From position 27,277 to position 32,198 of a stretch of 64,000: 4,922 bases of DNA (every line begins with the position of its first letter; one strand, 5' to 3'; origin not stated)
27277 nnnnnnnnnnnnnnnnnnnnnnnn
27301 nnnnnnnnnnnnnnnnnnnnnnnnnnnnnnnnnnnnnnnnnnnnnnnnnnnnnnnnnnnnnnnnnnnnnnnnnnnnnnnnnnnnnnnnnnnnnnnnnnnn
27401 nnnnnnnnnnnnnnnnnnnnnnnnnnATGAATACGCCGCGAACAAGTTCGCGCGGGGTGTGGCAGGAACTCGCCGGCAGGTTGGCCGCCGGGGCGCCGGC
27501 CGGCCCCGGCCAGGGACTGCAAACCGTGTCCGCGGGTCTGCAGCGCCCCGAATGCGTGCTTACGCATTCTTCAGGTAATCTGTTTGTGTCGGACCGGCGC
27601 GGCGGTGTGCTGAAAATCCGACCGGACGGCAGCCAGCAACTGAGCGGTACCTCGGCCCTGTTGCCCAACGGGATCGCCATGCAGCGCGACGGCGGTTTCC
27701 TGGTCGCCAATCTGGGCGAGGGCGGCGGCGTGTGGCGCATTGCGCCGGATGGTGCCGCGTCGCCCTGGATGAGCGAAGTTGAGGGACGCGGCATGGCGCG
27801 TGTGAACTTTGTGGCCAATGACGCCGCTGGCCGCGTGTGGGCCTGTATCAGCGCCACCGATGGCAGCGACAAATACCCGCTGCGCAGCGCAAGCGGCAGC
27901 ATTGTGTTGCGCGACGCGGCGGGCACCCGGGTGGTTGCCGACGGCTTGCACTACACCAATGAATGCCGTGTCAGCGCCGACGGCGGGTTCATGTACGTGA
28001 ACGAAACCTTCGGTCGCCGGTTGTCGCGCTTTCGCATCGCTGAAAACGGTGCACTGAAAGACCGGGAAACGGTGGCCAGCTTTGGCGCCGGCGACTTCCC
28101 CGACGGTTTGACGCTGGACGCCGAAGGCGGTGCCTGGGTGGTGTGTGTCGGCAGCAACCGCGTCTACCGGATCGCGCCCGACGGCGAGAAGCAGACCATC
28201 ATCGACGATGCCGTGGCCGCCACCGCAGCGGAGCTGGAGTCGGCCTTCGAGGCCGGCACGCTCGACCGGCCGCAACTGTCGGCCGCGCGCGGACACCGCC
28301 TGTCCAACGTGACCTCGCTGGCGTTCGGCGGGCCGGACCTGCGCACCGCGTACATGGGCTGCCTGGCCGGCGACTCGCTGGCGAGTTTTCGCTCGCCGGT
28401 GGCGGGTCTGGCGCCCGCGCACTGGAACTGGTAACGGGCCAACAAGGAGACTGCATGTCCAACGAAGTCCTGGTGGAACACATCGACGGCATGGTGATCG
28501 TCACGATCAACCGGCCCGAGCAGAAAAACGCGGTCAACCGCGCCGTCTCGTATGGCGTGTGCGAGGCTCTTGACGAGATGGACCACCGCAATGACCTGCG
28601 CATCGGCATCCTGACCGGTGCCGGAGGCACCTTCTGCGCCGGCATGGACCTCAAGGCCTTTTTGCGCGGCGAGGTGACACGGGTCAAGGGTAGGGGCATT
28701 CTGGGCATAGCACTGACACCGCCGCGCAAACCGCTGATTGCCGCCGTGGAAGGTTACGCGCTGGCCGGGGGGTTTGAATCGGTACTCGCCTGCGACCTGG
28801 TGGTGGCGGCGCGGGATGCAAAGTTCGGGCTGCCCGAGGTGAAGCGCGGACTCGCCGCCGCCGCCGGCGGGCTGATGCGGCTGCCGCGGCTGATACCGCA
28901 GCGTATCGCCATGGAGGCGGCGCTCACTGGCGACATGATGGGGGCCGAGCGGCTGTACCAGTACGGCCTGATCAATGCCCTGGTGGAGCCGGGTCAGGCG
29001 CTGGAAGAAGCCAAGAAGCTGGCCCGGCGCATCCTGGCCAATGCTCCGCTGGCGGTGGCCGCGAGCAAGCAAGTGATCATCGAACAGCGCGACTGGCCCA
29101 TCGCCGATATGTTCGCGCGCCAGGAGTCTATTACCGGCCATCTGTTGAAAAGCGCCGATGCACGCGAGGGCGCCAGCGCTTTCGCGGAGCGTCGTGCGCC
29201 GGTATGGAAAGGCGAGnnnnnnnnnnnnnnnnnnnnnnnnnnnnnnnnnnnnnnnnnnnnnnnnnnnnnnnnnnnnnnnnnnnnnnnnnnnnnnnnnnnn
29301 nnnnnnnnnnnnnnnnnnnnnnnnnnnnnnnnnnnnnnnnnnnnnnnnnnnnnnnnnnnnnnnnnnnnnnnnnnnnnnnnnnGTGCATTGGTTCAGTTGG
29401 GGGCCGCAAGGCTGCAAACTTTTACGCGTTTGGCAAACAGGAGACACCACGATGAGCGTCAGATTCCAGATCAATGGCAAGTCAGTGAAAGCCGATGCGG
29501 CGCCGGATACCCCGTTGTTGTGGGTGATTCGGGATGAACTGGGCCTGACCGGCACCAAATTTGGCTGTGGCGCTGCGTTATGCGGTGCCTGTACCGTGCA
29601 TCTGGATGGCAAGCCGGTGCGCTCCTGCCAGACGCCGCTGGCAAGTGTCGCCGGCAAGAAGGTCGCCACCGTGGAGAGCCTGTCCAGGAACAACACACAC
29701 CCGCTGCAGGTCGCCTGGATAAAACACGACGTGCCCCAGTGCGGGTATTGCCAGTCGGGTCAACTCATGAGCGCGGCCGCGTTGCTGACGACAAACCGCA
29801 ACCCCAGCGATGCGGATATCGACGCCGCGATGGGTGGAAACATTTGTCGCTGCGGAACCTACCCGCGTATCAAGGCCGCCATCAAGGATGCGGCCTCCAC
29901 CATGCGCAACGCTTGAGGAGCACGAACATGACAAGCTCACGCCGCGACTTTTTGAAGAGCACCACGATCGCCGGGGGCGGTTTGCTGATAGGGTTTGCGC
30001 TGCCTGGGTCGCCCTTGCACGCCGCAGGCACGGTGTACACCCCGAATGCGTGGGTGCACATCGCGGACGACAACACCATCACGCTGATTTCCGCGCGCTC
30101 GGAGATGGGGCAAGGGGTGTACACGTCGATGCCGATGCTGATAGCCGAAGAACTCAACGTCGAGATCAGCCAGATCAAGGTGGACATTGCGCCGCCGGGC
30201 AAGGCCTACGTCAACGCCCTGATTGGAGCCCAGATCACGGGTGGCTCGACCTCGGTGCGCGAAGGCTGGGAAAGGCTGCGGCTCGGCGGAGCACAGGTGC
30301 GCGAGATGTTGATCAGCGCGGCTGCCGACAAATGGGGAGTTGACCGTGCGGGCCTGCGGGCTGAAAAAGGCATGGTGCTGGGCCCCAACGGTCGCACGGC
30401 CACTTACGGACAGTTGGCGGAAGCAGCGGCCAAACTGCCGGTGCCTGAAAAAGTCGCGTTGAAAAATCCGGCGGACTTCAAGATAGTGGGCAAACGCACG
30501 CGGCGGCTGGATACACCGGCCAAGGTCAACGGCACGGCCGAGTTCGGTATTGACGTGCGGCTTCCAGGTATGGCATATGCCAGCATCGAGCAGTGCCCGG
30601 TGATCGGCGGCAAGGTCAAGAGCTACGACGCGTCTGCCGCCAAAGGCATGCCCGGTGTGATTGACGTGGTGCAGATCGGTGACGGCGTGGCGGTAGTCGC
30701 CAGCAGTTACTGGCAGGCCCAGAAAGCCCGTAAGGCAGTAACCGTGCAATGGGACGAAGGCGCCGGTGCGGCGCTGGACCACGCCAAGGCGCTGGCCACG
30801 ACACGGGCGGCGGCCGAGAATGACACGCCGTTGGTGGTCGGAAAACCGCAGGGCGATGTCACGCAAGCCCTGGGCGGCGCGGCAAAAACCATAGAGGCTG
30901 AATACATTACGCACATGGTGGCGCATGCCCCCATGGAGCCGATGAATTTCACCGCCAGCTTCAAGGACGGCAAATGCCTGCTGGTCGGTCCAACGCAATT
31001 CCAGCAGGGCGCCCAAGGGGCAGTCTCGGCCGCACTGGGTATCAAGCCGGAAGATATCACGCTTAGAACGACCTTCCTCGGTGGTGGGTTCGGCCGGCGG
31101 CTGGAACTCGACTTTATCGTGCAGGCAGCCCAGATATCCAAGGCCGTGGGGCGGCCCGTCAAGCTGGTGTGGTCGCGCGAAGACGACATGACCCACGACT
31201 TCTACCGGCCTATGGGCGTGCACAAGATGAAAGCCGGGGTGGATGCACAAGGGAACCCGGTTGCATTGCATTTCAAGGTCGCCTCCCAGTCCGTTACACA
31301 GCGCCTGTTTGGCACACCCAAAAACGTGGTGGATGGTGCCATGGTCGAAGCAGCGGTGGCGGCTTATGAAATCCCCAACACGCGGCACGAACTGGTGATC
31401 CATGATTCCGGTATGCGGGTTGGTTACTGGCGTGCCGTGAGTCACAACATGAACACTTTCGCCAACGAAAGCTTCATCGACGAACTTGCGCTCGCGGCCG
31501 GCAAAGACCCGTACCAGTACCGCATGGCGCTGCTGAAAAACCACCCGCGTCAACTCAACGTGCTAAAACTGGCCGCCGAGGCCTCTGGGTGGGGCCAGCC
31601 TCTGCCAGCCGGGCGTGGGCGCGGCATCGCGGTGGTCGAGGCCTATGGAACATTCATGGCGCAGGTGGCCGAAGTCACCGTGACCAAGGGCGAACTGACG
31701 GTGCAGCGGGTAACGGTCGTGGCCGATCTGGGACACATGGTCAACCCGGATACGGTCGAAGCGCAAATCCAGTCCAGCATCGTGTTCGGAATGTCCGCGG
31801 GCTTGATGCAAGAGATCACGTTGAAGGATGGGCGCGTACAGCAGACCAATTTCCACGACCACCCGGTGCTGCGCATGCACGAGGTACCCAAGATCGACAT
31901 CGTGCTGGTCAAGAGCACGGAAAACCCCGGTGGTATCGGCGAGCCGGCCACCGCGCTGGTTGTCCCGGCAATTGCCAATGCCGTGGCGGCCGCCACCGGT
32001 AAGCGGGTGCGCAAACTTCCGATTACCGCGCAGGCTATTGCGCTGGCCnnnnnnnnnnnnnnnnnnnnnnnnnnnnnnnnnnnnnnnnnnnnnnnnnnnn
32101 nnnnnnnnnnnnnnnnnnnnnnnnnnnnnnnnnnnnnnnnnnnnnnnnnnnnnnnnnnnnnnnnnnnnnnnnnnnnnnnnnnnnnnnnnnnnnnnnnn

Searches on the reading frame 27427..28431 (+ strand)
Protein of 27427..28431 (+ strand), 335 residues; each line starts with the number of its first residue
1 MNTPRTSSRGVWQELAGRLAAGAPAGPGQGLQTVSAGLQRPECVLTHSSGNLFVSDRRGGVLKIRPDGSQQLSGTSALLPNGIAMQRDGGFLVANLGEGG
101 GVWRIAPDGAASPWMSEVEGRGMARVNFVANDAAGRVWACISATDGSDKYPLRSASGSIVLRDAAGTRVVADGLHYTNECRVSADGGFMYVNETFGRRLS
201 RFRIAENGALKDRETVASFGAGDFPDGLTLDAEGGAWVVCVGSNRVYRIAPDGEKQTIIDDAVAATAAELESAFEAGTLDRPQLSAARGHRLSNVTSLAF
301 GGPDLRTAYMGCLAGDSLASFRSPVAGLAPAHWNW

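Call 8: search_protein_families(library=pfam, proteins=[window:27427-28431:+], max_evalue=0.00001)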
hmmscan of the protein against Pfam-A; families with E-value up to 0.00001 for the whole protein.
window:27427-28431:+ (335 aa): 1 family
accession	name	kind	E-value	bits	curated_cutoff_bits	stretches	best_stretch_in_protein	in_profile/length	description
PF08450.18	SGL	-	8.7e-30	104.5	26.3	1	41-260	2-221/246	SMP-30/Gluconolactonase/LRE-like region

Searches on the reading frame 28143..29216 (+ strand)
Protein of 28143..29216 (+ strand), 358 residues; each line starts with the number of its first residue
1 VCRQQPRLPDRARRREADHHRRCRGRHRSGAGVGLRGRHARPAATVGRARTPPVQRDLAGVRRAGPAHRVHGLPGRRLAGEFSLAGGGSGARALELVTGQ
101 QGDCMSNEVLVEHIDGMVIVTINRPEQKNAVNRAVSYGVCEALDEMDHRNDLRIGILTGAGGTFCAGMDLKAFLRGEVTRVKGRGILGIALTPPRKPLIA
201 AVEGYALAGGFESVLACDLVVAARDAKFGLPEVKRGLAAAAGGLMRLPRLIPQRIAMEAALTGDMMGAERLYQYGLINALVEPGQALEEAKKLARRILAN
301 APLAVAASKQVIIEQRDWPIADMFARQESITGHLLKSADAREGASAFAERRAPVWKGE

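Call 8: search_protein_families(library=pfam, proteins=[window:28143-29216:+], max_evalue=0.00001)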
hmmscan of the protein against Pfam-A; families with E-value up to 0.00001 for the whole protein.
window:28143-29216:+ (358 aa): 2 families
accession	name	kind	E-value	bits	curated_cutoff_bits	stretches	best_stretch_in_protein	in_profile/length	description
PF00378.25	ECH_1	-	5.2e-50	170.6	27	1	116-357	5-250/251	Enoyl-CoA hydratase/isomerase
PF16113.10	ECH_2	-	1.4e-23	84.4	27.2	1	119-282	3-173/335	Enoyl-CoA hydratase/isomerase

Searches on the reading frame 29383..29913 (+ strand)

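Call 8: search_protein_families(library=pfam, proteins=[window:29383-29913:+], max_evalue=0.00001)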
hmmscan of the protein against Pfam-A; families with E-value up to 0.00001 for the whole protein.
window:29383-29913:+ (177 aa): 3 families
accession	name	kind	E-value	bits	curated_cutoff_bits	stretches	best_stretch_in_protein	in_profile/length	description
PF01799.25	Fer2_2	-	6.8e-29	100.2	30.3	1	96-168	1-75/75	[2Fe-2S] binding domain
PF00111.32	Fer2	-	5.5e-09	36.3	21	1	29-86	2-59/77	2Fe-2S iron-sulfur cluster binding domain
PF13085.11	Fer2_3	-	9.7e-07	29.2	27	1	61-102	51-91/107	2Fe-2S iron-sulfur cluster binding domain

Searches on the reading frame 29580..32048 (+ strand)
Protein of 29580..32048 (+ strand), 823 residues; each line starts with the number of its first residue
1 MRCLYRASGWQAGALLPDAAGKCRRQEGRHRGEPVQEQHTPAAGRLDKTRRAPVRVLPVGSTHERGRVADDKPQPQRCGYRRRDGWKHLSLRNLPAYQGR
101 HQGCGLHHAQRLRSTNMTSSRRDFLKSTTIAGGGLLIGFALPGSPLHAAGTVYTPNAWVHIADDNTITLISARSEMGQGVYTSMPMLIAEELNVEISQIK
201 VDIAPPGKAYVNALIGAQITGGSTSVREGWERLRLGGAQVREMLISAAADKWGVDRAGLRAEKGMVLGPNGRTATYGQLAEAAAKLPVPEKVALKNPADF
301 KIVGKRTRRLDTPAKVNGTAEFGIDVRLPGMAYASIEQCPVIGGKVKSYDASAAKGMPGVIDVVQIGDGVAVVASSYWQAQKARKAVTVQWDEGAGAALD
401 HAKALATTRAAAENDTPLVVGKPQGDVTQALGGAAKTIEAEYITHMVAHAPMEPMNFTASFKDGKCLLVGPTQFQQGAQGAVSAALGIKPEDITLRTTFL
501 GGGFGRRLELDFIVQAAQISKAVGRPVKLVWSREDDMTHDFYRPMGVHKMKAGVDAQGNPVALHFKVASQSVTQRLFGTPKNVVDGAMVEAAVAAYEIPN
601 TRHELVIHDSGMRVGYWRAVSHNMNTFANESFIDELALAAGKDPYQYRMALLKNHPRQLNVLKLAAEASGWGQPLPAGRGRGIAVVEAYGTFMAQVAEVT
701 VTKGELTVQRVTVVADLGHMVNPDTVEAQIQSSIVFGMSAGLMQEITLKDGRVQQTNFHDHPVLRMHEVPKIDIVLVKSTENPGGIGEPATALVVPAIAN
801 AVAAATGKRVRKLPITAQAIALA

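Call 8: search_protein_families(library=pfam, proteins=[window:29580-32048:+], max_evalue=0.00001)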
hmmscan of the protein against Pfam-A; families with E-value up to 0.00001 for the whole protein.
window:29580-32048:+ (823 aa): 2 families
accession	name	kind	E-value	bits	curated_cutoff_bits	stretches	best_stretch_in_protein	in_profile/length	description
PF02738.23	MoCoBD_1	-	1e-35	123.4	27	1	423-649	14-241/244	Molybdopterin cofactor-binding domain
PF20256.3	MoCoBD_2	-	1e-31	110.9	27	2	688-770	198-283/283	Molybdopterin cofactor-binding domain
